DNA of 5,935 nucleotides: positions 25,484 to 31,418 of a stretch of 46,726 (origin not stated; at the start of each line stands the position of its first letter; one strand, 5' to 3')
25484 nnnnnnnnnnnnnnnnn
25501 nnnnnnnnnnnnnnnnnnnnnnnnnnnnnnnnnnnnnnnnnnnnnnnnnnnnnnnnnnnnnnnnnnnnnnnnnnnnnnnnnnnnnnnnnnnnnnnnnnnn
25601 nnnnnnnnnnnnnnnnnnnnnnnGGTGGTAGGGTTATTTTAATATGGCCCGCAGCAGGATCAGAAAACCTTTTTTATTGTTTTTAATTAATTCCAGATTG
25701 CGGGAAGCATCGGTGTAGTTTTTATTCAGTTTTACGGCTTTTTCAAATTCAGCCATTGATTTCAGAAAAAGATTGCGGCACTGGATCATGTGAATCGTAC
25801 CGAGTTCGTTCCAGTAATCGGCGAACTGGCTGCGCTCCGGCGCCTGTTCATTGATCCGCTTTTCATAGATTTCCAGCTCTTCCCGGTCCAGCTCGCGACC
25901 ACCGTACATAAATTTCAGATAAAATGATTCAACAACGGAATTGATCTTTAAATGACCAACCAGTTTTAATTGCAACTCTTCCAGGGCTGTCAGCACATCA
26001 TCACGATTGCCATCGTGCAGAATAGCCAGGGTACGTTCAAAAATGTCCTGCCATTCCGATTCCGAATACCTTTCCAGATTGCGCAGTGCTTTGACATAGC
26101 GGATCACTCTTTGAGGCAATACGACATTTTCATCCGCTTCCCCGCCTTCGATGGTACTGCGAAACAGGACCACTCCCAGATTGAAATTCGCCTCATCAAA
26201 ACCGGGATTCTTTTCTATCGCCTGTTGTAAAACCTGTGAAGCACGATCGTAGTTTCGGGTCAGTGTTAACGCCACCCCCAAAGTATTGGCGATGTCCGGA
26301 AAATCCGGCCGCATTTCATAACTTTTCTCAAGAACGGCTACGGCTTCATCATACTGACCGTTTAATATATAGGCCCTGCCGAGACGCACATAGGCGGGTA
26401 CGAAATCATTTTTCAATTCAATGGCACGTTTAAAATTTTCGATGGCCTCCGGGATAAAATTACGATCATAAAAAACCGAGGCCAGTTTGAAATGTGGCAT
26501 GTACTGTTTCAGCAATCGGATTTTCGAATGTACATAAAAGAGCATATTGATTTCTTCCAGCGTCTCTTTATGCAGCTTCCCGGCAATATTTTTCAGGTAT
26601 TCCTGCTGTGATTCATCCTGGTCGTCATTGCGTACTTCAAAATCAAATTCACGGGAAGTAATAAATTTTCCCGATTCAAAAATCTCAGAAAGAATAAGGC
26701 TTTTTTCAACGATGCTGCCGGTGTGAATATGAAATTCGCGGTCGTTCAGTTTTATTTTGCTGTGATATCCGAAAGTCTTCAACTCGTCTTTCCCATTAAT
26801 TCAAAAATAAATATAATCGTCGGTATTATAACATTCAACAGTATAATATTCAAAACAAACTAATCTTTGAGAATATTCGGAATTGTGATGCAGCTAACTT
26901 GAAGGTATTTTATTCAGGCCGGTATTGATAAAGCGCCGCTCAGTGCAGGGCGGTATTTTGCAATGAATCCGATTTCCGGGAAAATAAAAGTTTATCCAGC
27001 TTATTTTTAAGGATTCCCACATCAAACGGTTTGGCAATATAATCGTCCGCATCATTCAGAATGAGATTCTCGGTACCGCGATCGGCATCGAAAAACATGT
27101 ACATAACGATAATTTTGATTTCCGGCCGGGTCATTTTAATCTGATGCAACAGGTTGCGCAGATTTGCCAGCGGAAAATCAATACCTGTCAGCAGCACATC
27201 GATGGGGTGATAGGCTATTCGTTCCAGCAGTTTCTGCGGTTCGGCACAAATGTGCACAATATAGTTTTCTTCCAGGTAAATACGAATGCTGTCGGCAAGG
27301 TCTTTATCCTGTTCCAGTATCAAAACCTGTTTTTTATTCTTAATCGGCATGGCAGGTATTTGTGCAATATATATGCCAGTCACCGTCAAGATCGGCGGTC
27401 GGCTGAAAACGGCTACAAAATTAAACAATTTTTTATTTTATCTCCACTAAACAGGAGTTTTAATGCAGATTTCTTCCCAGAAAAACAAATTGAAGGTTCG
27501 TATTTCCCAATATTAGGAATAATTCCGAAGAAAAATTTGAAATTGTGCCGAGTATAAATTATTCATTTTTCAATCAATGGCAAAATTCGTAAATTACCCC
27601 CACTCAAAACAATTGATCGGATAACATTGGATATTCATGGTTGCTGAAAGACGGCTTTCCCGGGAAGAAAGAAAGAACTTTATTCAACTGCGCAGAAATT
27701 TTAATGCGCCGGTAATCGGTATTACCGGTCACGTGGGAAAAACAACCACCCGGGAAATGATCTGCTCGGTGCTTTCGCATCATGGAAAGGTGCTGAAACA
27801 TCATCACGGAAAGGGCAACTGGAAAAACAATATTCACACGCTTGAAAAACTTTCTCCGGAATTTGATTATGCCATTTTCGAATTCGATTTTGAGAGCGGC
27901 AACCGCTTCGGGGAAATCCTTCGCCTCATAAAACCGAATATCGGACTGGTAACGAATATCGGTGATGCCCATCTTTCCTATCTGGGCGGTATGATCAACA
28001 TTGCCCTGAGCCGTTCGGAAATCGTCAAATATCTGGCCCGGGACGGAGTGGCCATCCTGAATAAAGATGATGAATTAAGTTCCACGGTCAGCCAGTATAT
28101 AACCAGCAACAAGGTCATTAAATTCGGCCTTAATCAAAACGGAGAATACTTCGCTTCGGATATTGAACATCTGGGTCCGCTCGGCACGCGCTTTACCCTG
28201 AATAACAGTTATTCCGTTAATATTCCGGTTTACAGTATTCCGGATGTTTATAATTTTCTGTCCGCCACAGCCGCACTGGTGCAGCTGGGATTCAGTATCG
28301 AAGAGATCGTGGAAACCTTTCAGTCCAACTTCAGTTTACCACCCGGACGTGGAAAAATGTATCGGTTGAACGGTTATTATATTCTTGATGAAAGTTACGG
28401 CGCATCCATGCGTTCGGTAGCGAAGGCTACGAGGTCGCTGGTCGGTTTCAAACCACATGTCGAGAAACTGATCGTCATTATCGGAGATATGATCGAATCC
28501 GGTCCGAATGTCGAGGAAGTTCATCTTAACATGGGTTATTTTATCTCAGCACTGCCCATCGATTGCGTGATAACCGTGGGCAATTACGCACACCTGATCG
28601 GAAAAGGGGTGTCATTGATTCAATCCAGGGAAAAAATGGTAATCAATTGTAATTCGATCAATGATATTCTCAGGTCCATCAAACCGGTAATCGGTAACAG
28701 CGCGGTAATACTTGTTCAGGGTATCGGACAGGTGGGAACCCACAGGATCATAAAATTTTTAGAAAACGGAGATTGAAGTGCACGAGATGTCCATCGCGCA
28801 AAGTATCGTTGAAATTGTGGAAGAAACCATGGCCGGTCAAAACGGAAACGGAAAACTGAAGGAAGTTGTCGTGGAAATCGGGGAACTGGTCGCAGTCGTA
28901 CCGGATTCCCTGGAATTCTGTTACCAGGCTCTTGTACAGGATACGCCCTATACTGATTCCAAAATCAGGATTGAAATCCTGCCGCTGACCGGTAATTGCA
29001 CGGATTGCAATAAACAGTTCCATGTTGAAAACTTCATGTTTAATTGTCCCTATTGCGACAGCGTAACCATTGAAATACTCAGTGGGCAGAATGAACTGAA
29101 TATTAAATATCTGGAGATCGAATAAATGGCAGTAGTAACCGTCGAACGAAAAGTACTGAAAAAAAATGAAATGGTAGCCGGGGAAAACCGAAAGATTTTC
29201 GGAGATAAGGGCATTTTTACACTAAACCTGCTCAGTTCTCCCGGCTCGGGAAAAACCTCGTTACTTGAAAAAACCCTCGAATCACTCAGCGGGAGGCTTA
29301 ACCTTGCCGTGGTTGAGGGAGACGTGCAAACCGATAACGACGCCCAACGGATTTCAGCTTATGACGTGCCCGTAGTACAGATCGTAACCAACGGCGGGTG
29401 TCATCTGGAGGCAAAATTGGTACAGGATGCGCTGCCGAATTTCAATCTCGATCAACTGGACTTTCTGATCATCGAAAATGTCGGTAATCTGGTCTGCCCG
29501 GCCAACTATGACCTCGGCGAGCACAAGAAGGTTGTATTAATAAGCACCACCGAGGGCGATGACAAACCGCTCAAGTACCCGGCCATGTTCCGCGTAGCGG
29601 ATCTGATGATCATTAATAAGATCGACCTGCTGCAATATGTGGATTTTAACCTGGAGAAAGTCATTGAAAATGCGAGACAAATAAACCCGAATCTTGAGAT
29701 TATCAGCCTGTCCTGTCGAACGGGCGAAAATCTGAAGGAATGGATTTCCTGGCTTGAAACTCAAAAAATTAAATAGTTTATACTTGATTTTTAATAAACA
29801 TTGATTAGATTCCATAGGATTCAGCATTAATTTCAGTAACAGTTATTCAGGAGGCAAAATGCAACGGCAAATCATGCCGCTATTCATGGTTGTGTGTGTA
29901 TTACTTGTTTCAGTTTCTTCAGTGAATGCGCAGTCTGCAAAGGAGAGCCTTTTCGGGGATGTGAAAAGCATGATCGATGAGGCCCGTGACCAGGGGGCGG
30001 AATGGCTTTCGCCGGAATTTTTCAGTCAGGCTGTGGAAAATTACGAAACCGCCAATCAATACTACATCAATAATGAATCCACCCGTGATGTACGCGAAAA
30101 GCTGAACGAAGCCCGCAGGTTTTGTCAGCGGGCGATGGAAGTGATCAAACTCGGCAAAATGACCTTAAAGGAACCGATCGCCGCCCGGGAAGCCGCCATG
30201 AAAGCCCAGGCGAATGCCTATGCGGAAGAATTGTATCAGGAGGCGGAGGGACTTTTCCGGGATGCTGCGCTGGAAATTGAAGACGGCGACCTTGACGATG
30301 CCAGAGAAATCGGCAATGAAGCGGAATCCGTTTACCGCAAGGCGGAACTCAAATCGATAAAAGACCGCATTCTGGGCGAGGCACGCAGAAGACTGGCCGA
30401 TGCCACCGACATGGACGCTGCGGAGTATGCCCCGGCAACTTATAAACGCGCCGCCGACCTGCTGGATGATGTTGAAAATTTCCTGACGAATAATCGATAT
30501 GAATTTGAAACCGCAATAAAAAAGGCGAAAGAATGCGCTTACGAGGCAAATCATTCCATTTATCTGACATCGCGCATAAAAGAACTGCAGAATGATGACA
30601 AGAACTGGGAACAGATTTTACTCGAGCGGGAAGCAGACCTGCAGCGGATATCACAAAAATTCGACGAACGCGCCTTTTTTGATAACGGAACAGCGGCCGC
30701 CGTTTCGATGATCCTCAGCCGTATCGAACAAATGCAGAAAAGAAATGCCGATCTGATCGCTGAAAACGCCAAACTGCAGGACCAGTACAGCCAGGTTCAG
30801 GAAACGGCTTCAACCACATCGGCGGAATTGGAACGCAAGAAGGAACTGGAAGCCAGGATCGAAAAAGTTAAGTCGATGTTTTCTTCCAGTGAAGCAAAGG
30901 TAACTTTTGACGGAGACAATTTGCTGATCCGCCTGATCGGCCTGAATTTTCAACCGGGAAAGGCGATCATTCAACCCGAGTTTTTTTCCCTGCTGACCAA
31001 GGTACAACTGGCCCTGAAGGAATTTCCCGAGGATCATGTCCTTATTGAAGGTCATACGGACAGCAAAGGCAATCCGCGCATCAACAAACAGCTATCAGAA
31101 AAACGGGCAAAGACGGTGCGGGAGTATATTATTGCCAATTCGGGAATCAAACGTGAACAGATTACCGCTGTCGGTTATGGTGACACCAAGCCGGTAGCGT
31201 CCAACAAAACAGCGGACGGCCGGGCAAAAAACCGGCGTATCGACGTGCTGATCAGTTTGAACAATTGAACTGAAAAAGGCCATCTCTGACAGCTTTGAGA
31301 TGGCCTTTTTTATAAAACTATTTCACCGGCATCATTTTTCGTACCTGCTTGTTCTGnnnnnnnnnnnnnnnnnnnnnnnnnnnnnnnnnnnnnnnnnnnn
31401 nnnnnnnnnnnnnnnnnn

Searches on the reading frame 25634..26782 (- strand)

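Call 63: search_protein_families(library=pfam, proteins=[window:25634-26782:-], max_evalue=0.000001)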
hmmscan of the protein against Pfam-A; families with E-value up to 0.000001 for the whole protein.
window:25634-26782:- (382 aa): 14 families
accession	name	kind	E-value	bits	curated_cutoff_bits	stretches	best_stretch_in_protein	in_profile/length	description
PF13414.12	TPR_11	-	2.5e-23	81.9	26.8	1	103-142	3-42/42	TPR repeat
PF07719.23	TPR_2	-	1.8e-19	68.6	27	0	130-160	3-33/34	Tetratricopeptide repeat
PF14559.12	TPR_19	-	3.6e-18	66.1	25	2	141-194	4-57/68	Tetratricopeptide repeat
PF13431.12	TPR_17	-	4.3e-16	58.2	24.4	0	117-148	2-33/34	Tetratricopeptide repeat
PF00515.34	TPR_1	-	1.2e-15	57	27.8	0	129-161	2-34/34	Tetratricopeptide repeat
PF13181.12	TPR_8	-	3.4e-15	55.3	25.7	1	129-160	2-33/34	Tetratricopeptide repeat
PF13432.12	TPR_16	-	2.8e-13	50.5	32.7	0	99-160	2-63/65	Tetratricopeptide repeat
PF13428.12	TPR_14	-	6.4e-12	45.3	23.5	0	130-168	3-41/44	Tetratricopeptide repeat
PF13176.12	TPR_7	-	1.6e-10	40.6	27.9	0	130-163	1-34/36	Tetratricopeptide repeat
PF13424.12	TPR_12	-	2.5e-10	40.8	30.1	0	130-190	5-73/77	Tetratricopeptide repeat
PF13374.12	TPR_10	-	5.2e-09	36.3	27.5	0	131-158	5-32/42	Tetratricopeptide repeat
PF24575.1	TPR_Slam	-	3.7e-07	31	35.2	0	64-147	17-100/104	Surface lipoprotein assembly modifier, N-terminal TPR repeats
PF13174.12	TPR_6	-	5e-07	30.4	26.3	0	130-153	2-25/33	Tetratricopeptide repeat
PF23914.1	TPR_CcmH_CycH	-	5.1e-07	30.1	42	0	132-198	54-123/158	Cytochrome c-type biogenesis protein H TPR domain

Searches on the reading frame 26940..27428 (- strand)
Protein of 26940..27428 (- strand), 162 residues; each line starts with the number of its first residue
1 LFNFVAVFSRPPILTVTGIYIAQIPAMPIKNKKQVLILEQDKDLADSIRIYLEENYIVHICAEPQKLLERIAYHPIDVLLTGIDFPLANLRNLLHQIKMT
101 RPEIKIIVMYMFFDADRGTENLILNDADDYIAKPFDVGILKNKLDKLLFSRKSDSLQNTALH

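Call 63: search_protein_families(library=pfam, proteins=[window:26940-27428:-], max_evalue=0.000001)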
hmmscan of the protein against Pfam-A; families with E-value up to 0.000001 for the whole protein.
window:26940-27428:- (162 aa): 1 family
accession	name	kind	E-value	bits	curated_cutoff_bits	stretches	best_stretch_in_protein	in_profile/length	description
PF00072.30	Response_reg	-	5e-10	40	30.2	1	35-144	1-110/111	Response regulator receiver domain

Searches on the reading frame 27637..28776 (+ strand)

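Call 63: search_protein_families(library=pfam, proteins=[window:27637-28776:+], max_evalue=0.000001)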
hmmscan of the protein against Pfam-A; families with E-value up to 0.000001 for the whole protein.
window:27637-28776:+ (379 aa): 1 family
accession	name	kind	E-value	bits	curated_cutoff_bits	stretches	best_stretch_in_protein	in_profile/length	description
PF08245.18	Mur_ligase_M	-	7.8e-27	95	24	1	29-213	1-199/200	Mur ligase middle domain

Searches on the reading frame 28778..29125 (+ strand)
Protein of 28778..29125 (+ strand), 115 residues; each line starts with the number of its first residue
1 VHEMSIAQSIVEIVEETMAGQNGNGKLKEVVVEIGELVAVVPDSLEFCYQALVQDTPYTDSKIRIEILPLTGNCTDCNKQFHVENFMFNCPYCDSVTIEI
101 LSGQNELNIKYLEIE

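Call 63: search_protein_families(library=pfam, proteins=[window:28778-29125:+], max_evalue=0.000001)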
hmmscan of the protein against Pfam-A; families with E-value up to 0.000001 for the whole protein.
window:28778-29125:+ (115 aa): 1 family
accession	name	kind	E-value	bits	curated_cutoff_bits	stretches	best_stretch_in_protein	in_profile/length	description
PF01155.25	HypA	-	7.2e-32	110.2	28.9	1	1-114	1-112/112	Hydrogenase/urease nickel incorporation, metallochaperone, hypA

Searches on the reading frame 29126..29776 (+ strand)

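Call 63: search_protein_families(library=pfam, proteins=[window:29126-29776:+], max_evalue=0.000001)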
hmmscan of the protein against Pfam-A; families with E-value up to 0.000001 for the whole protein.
window:29126-29776:+ (216 aa): 1 family
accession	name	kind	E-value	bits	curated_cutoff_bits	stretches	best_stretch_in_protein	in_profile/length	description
PF02492.25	cobW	-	3.1e-23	82.7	20.7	1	35-193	5-179/180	CobW/HypB/UreG, nucleotide-binding domain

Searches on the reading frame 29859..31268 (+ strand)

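Call 63: search_protein_families(library=pfam, proteins=[window:29859-31268:+], max_evalue=0.000001)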
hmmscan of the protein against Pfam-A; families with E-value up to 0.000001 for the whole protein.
window:29859-31268:+ (469 aa): 1 family
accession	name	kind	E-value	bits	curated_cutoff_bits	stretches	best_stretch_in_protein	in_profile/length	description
PF00691.25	OmpA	-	7.8e-23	81.1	27.2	1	364-459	2-98/98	OmpA family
